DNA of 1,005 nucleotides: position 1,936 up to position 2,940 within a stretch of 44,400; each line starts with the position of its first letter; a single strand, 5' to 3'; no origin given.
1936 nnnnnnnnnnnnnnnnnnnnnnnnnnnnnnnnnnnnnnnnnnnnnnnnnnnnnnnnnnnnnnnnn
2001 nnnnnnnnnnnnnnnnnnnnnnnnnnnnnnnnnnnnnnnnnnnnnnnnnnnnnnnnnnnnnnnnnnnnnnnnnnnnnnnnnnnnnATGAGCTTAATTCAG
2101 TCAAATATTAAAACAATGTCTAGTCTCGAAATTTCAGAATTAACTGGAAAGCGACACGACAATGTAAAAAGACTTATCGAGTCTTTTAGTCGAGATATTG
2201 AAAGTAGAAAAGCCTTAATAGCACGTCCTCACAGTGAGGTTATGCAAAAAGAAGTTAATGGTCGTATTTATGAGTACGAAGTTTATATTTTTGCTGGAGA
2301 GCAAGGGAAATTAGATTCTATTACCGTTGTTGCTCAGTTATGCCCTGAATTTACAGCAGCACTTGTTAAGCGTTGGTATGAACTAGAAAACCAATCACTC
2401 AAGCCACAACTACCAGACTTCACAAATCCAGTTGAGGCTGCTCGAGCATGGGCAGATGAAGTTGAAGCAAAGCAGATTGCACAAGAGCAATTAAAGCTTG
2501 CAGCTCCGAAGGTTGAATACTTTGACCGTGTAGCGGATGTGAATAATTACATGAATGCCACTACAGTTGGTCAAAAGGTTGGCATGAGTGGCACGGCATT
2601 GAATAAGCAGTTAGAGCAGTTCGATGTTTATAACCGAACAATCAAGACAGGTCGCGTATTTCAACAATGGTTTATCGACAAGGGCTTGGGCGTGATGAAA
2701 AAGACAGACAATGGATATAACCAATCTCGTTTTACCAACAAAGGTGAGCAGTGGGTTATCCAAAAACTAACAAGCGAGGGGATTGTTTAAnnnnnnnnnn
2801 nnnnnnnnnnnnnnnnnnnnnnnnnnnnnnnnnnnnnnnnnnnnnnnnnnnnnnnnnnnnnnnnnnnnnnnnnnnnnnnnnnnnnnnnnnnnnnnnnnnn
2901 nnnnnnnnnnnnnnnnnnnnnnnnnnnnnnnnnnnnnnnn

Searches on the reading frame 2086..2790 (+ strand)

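Call 24: search_protein_families(library=pfam, proteins=[window:2086-2790:+], max_evalue=0.01)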
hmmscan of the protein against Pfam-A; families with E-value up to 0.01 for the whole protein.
window:2086-2790:+ (234 aa): 2 families
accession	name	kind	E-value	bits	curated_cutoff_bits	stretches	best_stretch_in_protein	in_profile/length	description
PF03374.19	ANT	-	3.8e-11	43.7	25.3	1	133-229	1-106/108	Phage antirepressor protein KilAC domain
PF09669.15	Phage_pRha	-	4.1e-09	37.3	29.9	1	11-102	1-91/91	Phage regulatory protein Rha (Phage_pRha)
